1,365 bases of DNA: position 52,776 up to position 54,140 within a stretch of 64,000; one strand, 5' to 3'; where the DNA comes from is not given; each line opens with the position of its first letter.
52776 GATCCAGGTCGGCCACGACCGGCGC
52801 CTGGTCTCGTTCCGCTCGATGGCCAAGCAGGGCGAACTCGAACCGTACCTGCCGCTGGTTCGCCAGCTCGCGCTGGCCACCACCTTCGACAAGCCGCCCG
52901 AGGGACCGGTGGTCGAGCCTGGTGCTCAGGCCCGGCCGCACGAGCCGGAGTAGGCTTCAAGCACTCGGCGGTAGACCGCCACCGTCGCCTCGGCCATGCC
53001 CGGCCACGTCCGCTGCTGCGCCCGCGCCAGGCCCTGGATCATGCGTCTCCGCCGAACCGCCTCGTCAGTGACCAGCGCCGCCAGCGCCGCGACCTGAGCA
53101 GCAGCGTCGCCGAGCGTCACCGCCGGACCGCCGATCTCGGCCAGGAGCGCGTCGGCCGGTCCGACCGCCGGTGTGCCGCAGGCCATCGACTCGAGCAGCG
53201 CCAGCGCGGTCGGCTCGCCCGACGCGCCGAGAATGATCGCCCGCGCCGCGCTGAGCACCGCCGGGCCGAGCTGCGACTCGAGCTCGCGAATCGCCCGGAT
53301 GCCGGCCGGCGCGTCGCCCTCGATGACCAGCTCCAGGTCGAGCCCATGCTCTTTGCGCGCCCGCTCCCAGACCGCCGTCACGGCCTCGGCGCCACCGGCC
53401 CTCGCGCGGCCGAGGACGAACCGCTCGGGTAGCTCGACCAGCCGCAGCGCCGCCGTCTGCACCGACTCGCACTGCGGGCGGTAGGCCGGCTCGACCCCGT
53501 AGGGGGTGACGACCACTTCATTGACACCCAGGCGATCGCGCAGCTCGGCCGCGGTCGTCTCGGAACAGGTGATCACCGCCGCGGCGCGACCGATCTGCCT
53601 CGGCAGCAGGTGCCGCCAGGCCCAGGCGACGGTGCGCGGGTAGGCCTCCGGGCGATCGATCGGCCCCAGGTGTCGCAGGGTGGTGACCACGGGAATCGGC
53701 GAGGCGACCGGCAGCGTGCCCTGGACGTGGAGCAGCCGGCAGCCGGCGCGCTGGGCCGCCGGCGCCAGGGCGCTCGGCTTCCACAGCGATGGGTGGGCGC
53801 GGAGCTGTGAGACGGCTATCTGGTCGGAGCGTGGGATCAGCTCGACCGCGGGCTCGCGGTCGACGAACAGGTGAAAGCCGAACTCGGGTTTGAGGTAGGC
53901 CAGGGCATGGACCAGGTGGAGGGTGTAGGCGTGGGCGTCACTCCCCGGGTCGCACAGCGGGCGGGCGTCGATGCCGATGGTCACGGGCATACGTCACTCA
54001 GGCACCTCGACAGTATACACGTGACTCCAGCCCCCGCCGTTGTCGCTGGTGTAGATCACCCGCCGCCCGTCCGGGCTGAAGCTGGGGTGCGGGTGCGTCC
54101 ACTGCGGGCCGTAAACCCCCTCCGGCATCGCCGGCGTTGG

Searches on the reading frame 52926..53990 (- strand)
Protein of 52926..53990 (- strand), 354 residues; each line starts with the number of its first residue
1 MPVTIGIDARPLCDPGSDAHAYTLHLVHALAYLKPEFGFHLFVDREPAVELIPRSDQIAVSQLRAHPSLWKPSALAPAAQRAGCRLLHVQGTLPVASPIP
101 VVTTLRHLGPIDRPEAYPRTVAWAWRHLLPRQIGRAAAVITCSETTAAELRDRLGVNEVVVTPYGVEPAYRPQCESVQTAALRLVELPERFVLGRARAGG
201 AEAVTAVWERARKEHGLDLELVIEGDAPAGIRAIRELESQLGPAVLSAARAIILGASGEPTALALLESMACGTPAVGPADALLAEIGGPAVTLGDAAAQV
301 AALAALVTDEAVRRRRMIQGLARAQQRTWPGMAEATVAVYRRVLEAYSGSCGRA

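Call 48: search_protein_families(library=pfam, proteins=[window:52926-53990:-], max_evalue=0.001)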
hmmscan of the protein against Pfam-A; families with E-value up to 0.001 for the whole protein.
window:52926-53990:- (354 aa): 3 families
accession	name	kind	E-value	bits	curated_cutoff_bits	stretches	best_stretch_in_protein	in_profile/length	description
PF13439.12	Glyco_transf_4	-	1.7e-10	41.6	28.5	1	56-168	45-168/170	Glycosyltransferase Family 4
PF00534.26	Glycos_transf_1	-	2.4e-05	24.4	26.4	1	243-317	87-165/172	Glycosyl transferases group 1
PF13692.12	Glyco_trans_1_4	-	0.00055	20.6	27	0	207-309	23-142/142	Glycosyl transferases group 1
